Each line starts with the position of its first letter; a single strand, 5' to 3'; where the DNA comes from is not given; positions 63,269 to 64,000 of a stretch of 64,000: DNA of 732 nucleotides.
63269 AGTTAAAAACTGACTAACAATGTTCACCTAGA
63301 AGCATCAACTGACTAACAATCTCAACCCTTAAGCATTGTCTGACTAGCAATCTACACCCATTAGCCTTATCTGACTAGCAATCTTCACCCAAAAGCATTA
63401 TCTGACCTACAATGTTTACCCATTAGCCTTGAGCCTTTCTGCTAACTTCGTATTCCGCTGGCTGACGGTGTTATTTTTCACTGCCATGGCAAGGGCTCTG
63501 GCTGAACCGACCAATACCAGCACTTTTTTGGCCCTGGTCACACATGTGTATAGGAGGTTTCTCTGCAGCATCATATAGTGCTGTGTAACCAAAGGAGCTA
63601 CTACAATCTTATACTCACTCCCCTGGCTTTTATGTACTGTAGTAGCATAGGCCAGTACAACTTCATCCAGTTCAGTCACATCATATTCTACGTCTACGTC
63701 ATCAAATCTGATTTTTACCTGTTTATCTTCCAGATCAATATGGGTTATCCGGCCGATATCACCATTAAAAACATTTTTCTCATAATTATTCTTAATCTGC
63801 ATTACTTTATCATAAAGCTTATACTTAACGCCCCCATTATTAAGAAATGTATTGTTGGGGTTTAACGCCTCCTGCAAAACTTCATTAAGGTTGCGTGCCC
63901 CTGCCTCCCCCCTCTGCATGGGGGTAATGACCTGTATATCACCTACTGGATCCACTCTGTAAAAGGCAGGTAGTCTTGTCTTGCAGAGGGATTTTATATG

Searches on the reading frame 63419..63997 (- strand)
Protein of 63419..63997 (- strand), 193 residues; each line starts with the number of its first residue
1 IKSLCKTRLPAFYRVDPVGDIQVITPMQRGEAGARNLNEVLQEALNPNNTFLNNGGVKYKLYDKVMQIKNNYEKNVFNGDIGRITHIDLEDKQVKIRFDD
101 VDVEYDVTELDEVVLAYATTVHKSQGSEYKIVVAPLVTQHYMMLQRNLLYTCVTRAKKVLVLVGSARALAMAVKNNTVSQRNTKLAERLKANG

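Call 38: find_homologous_proteins(query=window:63419-63997:-)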
Query window:63419-63997:- (193 aa): 7664 proteins with E <= 0.001 among 8000 candidates; the best 120 are listed.
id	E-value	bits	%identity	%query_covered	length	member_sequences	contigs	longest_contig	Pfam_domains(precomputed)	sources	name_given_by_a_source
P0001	2.6e-86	306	72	99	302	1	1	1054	PF13538.13,PF13604.13,PF13245.13,PF18335.8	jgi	-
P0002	3.1e-86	305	82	88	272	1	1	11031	PF13538.13,PF01443.25,PF13604.13,PF13245.13,PF18335.8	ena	-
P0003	2.5e-85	302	72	98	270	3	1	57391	PF13538.13,PF18335.8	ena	-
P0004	1.0e-83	297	71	98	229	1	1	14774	PF13538.13,PF18335.8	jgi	jgi:exodeoxyribonuclease V alpha subunit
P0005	3.6e-83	295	72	98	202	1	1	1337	PF13538.13,PF18335.8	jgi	jgi:exodeoxyribonuclease V alpha subunit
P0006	3.7e-83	295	71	98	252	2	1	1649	PF13538.13,PF18335.8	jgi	jgi:exodeoxyribonuclease V alpha subunit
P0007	4.7e-83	295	72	98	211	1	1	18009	PF13538.13,PF18335.8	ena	-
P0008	1.0e-82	294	71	98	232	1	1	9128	PF13538.13,PF18335.8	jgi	jgi:exodeoxyribonuclease V alpha subunit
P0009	1.3e-82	294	72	98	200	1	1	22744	PF13538.13,PF18335.8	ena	-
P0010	1.6e-82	293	72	98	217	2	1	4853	PF13538.13,PF18335.8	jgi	jgi:exodeoxyribonuclease V alpha subunit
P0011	5.5e-82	291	70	98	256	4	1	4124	PF13538.13,PF01443.25,PF18335.8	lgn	-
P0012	8.6e-82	291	70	99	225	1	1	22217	PF13538.13,PF01443.25,PF18335.8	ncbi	-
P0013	1.5e-81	290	71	98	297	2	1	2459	PF13538.13,PF13604.13,PF13245.13,PF18335.8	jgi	-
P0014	4.4e-81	289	67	98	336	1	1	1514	PF13538.13,PF01443.25,PF13604.13,PF13245.13,PF18335.8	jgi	-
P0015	6.5e-81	288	69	98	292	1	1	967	PF13538.13,PF01443.25,PF13604.13,PF13245.13,PF18335.8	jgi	-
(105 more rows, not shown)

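Call 66: find_encoding_contigs(protein=P0002, flank=3000, max_places=2)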
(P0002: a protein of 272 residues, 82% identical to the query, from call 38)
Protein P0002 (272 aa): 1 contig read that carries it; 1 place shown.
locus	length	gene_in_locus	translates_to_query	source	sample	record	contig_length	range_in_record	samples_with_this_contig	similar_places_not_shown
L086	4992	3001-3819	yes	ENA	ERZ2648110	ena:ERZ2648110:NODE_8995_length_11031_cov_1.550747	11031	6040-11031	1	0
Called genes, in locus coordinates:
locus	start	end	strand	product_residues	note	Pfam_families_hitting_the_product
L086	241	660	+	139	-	-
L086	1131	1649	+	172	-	PF00583:Acetyltransf_1, PF13508:Acetyltransf_7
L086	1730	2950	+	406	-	PF23139:OB_YrrC, PF14520:HHH_5 (weak), PF14490:HHH_RecD2, PF13086:AAA_11 (weak), PF13604:AAA_30, PF13245:AAA_19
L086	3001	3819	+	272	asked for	PF13245:AAA_19 (faint), PF13604:AAA_30, PF01443:Viral_helicase1 (weak), PF18335:SH3_13, PF13538:UvrD_C_2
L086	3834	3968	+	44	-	-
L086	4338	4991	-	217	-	?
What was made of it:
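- Checked: A close homologue's locus carries HHH_RecD2 (call 66).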

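Call 67: find_encoding_contigs(protein=P0003, flank=3000, max_places=2)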
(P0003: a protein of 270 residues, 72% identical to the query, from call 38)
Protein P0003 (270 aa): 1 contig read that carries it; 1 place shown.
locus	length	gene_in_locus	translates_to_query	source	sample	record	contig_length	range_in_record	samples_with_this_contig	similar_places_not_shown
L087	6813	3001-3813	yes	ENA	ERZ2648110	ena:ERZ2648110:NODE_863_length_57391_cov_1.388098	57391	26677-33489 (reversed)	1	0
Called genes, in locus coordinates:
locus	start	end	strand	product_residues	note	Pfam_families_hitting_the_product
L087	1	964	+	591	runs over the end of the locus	PF00553:CBM_2, PF09478:CBM49 (weak), PF00150:Cellulase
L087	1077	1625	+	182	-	-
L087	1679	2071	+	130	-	PF23139:OB_YrrC, PF14520:HHH_5 (faint)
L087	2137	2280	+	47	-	-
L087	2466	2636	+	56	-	-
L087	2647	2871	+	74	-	PF13245:AAA_19, PF13604:AAA_30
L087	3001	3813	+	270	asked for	PF18335:SH3_13, PF13538:UvrD_C_2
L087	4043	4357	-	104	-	PF03061:4HBT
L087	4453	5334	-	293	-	PF01545:Cation_efflux, PF16916:ZT_dimer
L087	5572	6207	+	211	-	-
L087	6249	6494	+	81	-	-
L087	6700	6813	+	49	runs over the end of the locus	-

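Call 77: search_protein_families(library=pfam, proteins=[window:63419-63997:-])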
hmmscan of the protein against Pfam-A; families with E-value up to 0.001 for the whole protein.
window:63419-63997:- (193 aa): 3 families
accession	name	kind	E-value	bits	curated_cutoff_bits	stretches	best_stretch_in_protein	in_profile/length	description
PF18335.7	SH3_13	-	7.2e-21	74.2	41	1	37-98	1-65/65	ATP-dependent RecD-like DNA helicase SH3 domain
PF13538.12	UvrD_C_2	-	5.7e-20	71.4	27.4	1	115-163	1-52/52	UvrD-like helicase C-terminal domain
PF01443.25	Viral_helicase1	-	5.9e-05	23.4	21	1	102-163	167-227/228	Viral superfamily 1 RNA helicase core domain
